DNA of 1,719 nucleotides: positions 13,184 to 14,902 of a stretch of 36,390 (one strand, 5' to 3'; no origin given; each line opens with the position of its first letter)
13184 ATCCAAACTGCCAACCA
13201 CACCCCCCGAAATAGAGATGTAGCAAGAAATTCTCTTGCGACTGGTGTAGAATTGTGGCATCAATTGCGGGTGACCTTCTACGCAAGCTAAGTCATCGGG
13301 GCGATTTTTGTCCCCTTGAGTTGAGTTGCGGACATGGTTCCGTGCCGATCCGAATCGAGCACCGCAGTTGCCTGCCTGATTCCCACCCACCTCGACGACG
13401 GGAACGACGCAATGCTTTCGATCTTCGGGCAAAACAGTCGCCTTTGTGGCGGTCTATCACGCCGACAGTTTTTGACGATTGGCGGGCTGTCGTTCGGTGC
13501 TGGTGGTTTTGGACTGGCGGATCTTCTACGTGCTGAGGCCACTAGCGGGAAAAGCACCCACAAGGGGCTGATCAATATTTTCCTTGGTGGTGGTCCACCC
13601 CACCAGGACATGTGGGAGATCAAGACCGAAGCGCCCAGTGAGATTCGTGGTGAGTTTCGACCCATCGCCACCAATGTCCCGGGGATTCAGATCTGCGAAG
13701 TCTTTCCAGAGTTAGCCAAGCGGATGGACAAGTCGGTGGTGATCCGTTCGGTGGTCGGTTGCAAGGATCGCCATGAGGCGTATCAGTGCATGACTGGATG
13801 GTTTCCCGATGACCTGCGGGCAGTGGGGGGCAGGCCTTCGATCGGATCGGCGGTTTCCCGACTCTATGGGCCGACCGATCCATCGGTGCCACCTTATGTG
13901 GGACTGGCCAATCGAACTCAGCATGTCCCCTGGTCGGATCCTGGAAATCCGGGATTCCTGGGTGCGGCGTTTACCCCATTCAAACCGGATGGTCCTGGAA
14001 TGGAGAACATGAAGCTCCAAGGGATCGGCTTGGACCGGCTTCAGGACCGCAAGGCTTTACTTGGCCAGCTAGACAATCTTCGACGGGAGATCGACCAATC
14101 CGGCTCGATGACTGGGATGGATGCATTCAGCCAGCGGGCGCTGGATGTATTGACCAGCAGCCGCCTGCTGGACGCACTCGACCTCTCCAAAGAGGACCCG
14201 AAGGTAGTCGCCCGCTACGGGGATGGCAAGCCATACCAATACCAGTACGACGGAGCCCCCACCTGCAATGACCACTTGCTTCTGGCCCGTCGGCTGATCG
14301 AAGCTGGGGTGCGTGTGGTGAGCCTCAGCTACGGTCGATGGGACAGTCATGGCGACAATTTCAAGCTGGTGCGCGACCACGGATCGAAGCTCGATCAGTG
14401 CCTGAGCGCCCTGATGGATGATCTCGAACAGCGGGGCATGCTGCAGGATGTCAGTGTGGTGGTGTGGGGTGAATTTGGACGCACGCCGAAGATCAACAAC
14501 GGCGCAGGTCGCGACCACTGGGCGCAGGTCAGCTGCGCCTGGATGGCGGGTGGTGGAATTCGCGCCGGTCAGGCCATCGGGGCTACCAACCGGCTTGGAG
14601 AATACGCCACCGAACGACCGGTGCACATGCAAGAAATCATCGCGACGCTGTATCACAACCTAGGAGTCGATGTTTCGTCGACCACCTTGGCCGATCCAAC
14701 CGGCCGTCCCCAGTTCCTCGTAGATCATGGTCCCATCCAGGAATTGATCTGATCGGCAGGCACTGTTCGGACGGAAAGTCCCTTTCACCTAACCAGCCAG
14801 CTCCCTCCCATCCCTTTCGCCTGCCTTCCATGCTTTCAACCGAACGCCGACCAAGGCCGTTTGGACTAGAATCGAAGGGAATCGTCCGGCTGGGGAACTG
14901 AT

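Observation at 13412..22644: Co-directional four-gene cluster of planctomycete-specific exported proteins: DUF1501, PSCyt2/PSD1, an orphan 716-aa protein, and PSCyt1-WD40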

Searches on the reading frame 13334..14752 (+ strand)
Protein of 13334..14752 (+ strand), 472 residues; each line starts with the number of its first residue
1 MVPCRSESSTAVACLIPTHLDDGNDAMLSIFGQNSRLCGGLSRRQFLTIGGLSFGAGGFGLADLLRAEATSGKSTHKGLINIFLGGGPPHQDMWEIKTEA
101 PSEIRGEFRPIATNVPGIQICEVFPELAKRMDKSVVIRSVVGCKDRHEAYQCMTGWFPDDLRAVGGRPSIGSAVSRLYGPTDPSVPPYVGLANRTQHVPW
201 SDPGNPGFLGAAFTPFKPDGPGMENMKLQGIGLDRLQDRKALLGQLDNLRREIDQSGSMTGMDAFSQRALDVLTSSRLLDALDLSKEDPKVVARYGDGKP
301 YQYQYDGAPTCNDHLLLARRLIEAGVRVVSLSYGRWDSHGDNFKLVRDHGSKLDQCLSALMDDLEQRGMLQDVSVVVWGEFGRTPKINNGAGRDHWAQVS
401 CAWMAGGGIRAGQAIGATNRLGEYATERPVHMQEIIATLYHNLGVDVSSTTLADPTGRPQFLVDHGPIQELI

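Call 3: search_protein_families(library=pfam, proteins=[window:13334-14752:+], max_evalue=0.01)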
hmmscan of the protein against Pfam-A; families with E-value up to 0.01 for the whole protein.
window:13334-14752:+ (472 aa): 1 family
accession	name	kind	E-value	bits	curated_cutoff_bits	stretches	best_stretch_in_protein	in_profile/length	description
PF07394.17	DUF1501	-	1.6e-84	284.8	27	1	77-466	2-383/390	Protein of unknown function (DUF1501)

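Call 9: search_protein_families(library=ncbifam, proteins=[window:13334-14752:+], max_evalue=0.01)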
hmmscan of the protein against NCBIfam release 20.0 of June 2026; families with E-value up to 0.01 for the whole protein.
window:13334-14752:+ (472 aa): 0 families

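Call 24: search_solved_structures(query=window:13334-14752:+, max_evalue=1)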
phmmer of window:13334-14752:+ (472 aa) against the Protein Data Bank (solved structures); distinct sequences matched with E-value up to 1: 1.
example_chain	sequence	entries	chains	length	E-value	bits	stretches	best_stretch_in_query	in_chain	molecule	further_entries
6yfd_AA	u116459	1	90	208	0.032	16.2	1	251-295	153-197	coat protein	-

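Call 57: search_solved_structures(query=A4, max_evalue=10, show_alignments=2)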
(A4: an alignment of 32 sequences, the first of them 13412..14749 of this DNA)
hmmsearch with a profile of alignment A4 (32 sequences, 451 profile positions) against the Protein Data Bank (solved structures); distinct sequences matched with E-value up to 10: 29.
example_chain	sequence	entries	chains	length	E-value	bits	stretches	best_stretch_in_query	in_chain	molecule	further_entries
6swa_g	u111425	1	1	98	0.038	16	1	216-277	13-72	60S ribosomal protein L36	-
7ls1_c2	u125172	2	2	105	0.043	15.9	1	216-277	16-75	60S ribosomal protein L36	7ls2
9mr4_i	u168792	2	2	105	0.051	15.6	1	216-281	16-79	Large ribosomal subunit protein eL36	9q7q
11he_36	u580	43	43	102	0.11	14.6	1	216-281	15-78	60S ribosomal protein L36 | eL36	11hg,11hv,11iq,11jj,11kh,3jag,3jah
7nfx_i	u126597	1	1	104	0.11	14.5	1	216-281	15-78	eL36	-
6gz3_Ai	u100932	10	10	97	0.11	14.5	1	216-278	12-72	ribosomal protein eL36 | 60S ribosomal protein L36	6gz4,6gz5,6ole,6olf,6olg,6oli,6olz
5lzs_i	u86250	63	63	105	0.11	14.5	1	216-281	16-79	60S ribosomal protein L36 | eL36 | L36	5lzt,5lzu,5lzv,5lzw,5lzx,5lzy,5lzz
3jaj_i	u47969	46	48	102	0.11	14.5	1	216-279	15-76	Ribosomal protein eL36 | 60S ribosomal protein L36 | Large ribosomal subunit protein eL36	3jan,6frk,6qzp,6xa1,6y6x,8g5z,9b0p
9y49_Ci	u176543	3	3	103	0.12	14.4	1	216-279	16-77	60S ribosomal protein L36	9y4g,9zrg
7nwh_i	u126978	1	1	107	0.12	14.4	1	216-281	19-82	60S ribosomal protein L36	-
22tu_Li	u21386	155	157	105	0.12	14.4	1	216-279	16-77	60S ribosomal protein L36 | Ribosomal protein eL36 | eL36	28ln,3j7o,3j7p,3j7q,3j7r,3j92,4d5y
7nwg_i3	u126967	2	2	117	0.15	14.1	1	216-280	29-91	60S ribosomal protein L36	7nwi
5iwa_T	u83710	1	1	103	0.24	13.4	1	231-299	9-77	30S ribosomal protein S20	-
4gkj_T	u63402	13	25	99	0.24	13.4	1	232-299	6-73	30S ribosomal protein S20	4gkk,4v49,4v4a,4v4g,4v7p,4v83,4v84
2e5l_T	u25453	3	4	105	0.26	13.3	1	231-299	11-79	30S ribosomal protein S20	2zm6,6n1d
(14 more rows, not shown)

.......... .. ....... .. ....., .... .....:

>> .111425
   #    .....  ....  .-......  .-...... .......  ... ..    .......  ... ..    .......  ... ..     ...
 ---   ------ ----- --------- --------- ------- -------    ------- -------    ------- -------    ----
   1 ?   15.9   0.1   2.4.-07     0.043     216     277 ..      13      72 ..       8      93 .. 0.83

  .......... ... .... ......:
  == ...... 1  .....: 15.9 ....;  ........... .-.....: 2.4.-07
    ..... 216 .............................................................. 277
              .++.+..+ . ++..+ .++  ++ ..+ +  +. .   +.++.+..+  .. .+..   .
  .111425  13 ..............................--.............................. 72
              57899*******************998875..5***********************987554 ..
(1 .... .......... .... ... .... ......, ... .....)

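Call 58: find_homologous_proteins(query=window:13412-14749:+, max_evalue=1e-10)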
Query window:13412-14749:+ (446 aa): 8000 proteins with E <= 1e-10 among 8000 candidates; the best 120 are listed.
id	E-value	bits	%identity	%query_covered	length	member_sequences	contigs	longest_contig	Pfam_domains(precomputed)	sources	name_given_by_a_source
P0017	0.0e+0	1029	99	100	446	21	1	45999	PF07394.18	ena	-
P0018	5.4e-258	874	83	100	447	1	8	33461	PF07394.18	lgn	-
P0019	9.6e-256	867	82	100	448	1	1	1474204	PF07394.18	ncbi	-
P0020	4.4e-255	865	81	100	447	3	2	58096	PF07394.18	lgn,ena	-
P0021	3.6e-254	862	82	100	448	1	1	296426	PF07394.18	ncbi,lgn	ncbi:MAG: DUF1501 domain-containing protein [Pirellulales bacterium]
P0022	2.2e-253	859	81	100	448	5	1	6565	PF07394.18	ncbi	ncbi:MAG: DUF1501 domain-containing protein [Aureliella sp.]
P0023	2.8e-253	859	81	100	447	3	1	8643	PF07394.18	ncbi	-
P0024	2.3e-252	856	80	100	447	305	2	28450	PF07394.18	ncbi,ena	-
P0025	5.2e-252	855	81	100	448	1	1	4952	PF07394.18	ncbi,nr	ncbi:MAG: DUF1501 domain-containing protein [Pirellulaceae bacterium]|nr:DUF1501 domain-containing p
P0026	6.0e-252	854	79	100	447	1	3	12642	PF07394.18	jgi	jgi:Protein of unknown function (DUF1501)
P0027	9.3e-252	854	81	100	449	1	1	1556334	PF07394.18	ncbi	-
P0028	1.1e-251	854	81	100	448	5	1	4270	PF07394.18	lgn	-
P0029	4.5e-251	852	80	100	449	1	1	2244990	PF07394.18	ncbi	-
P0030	7.4e-251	851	81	100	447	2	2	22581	PF07394.18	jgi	jgi:hypothetical protein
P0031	4.6e-250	848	81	100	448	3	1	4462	PF07394.18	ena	-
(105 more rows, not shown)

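Call 63: find_homologous_proteins(query=A4, max_evalue=1e-10)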
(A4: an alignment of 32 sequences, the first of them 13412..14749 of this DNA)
Query A4 (32 sequences) (446 aa, profile of the alignment): 8000 proteins with E <= 1e-10 among 8000 candidates; the best 120 are listed.
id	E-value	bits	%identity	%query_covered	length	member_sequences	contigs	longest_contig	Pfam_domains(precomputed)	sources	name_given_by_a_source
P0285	1.6e-191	655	-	-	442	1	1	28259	PF07394.18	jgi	-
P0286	1.7e-189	648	-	-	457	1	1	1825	PF07394.18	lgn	-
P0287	4.2e-189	647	-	-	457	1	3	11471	PF07394.18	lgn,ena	-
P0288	4.9e-189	647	-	-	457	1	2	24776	PF07394.18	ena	-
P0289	5.2e-189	647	-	-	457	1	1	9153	PF07394.18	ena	-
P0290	5.7e-189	647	-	-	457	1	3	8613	PF07394.18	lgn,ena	-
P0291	8.0e-189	646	-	-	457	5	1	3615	PF07394.18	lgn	-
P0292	9.0e-189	646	-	-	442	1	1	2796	PF07394.18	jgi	jgi:hypothetical protein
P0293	1.8e-188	645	-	-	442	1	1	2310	PF07394.18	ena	-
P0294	6.8e-188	643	-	-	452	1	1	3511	PF07394.18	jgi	jgi:hypothetical protein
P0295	1.5e-187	642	-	-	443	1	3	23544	PF07394.18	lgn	-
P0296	2.3e-186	638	-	-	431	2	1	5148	PF07394.18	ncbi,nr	ncbi:MAG TPA: DUF1501 domain-containing protein [Gemmataceae bacterium]|nr:DUF1501 domain-containing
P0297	2.4e-186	638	58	100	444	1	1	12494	PF07394.18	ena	-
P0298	2.7e-186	638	57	100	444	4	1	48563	PF07394.18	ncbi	-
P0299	3.1e-186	638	57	100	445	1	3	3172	PF07394.18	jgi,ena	jgi:hypothetical protein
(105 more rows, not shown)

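Call 73: predict_structure(alignment_id=A5)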
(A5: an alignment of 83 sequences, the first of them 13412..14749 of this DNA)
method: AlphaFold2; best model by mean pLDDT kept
length: 446 residues; sequences in the alignment: 83
mean_pLDDT: 77.1   pTM: 0.78
mean pLDDT of the five models: 77.1, 75.9, 73.6, 73.2, 71.5
residues with pLDDT >= 90: 178; 70-90: 130; 50-70: 55; < 50: 83
segments of 3 or more residues with pLDDT < 50: 1-15, 22-35, 40-48, 194-229, 231-236
pLDDT, mean of each block of 10 residues (from residue 1): 38 46 47 49 49 92 77 83 95 95 97 86 90 90 95 86 86 85 85 49 40 41 45 48 55 84 88 63 80 93 89 75 90 95 95 74 59 88 95 87 94 97 93 95 96
secondary structure, 60 per line:
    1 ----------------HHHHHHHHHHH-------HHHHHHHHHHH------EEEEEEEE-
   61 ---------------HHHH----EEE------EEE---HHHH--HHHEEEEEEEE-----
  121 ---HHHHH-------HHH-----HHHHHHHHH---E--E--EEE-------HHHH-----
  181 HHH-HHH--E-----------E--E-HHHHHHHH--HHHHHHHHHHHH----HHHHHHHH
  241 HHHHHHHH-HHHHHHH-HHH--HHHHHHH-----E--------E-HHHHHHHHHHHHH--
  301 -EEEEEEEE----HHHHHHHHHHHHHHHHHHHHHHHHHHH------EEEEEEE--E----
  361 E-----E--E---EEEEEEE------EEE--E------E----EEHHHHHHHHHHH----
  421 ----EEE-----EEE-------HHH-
elements in order: H17-27 H35-45 E52-59 H76-79 E84-86 E93-95 H99-102 E108-115 H124-128 H144-152 E162-164 H172-175 H207-214 H217-228 H233-248 H250-256 H263-269 H286-298 E302-309 H314-340 E347-353 E374-380 E387-389 H406-416 E425-427 E433-435

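Call 75: fold_search(model_id=the predicted structure, library=pdb)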
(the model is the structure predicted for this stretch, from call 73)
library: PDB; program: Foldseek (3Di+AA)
matches with E <= 10: 745; with E <= 0.001: 19
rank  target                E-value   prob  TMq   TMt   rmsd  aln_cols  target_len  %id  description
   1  1p49                  4.1e-06  1.00  0.33  0.28  18.7       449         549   12  Structure of Human Placental Estrone/DHEA Sulfatase (released 2003-08-12)
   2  8eg3                  4.5e-05  1.00  0.37  0.31  17.7       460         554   10  Structure of human placental steroid (estrone/DHEA) sulfatase at 2.0 angstrom resolution (released 2022-12-07)
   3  7aj0_A                1.3e-04  1.00  0.35  0.32  14.1       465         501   12  Crystal structure of PsFucS1 sulfatase from Pseudoalteromonas sp. (released 2021-09-08)
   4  6bia_B                2.7e-04  1.00  0.21  0.21   5.5       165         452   11  Crystal structure of Ps i-CgsB (released 2018-03-14)
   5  6b0j_B                3.2e-04  1.00  0.38  0.38  10.5       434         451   10  Crystal structure of Ps i-CgsB in complex with k-i-k-neocarrahexaose (released 2018-03-14)
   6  9bb9_A                3.9e-04  1.00  0.35  0.33   7.6       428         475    9  Structure of S1_8A, a lambda-carrageenan specific sulfatase (released 2025-08-27)
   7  6bia_A                3.9e-04  0.99  0.21  0.21   5.5       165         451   11  Crystal structure of Ps i-CgsB (released 2018-03-14)
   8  1e2s_P                4.1e-04  1.00  0.21  0.20   5.8       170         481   16  Crystal structure of an Arylsulfatase A mutant C69A (released 2000-12-06)
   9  6bia_C                5.2e-04  0.99  0.21  0.21   5.6       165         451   11  Crystal structure of Ps i-CgsB (released 2018-03-14)
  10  1n2l_A                5.9e-04  0.99  0.21  0.20   6.1       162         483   15  Crystal structure of a covalent intermediate of endogenous human arylsulfatase A (released 2003-12-23)
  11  6b0j_A                6.2e-04  0.99  0.37  0.36  10.6       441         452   10  Crystal structure of Ps i-CgsB in complex with k-i-k-neocarrahexaose (released 2018-03-14)
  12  6psm_F                6.2e-04  0.99  0.33  0.33  11.5       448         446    9  Crystal structure of PsS1_19B C77S in complex with kappa-neocarrabiose (released 2019-09-25)
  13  3lxq_A                7.5e-04  1.00  0.36  0.39   9.1       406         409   12  The Crystal Structure of a Protein in the Alkaline Phosphatase Superfamily from Vibrio parahaemolyticus to 1.95A (released 2010-03-09)
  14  1auk_A                7.5e-04  0.98  0.21  0.20   6.3       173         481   17  HUMAN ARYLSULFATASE A (released 1998-03-04)
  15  7oz9_AAA              7.5e-04  0.97  0.35  0.33  10.8       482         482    9  Sulfated host glycan recognition by carbohydrate sulfatases of the human gut microbiota (BT3057-S1_16) (released 2022-06-29)
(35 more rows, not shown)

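Call 83: search_protein_families(library=padloc, proteins=[window:13412-14752:+], max_evalue=0.001)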
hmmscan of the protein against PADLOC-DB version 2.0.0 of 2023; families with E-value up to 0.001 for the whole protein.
window:13412-14752:+ (446 aa): 0 families
